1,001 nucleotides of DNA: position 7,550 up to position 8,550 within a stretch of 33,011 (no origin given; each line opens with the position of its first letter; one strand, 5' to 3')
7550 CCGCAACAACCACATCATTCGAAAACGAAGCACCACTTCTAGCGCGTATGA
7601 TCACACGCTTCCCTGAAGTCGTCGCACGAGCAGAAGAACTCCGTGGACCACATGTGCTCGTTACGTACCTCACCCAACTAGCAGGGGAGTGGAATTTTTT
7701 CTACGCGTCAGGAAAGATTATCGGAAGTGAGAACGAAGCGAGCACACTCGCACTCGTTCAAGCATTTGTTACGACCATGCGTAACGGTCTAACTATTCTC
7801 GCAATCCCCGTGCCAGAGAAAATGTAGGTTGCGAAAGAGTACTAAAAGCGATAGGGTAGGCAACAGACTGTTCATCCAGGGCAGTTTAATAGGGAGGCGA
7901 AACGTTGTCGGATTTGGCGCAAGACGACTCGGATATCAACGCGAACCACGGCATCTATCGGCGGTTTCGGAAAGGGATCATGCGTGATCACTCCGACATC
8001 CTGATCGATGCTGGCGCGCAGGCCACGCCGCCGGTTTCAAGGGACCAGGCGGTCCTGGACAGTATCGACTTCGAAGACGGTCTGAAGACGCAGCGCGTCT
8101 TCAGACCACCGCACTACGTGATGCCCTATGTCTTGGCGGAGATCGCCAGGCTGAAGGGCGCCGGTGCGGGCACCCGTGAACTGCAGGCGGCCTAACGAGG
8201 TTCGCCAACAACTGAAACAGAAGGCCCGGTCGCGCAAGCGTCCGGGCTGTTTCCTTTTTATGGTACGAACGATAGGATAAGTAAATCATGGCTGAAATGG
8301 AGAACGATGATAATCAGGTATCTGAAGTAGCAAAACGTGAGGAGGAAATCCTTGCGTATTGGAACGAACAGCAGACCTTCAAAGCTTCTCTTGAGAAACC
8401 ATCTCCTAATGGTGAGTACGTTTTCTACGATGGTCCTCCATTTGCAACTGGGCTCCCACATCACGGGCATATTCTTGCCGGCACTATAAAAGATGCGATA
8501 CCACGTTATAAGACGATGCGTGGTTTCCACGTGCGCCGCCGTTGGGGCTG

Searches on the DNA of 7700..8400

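Call 38: search_rna_families(source=window, start=7700, end=8400, threshold=evalue, max_evalue=1, show_alignments=1)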
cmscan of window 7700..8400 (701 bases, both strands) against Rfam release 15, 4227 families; matches with E-value up to 1: 2.
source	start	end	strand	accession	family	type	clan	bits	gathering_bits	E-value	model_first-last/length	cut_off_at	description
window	8301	8353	+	RF01175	snoU83D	Gene; snRNA; snoRNA; CD-box;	-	23.1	55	0.077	1-81/81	no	Small nucleolar RNA U83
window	8123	8248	+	RF00627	P15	Gene;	-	22.4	70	0.023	1-119/119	no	Pseudomonas sRNA P15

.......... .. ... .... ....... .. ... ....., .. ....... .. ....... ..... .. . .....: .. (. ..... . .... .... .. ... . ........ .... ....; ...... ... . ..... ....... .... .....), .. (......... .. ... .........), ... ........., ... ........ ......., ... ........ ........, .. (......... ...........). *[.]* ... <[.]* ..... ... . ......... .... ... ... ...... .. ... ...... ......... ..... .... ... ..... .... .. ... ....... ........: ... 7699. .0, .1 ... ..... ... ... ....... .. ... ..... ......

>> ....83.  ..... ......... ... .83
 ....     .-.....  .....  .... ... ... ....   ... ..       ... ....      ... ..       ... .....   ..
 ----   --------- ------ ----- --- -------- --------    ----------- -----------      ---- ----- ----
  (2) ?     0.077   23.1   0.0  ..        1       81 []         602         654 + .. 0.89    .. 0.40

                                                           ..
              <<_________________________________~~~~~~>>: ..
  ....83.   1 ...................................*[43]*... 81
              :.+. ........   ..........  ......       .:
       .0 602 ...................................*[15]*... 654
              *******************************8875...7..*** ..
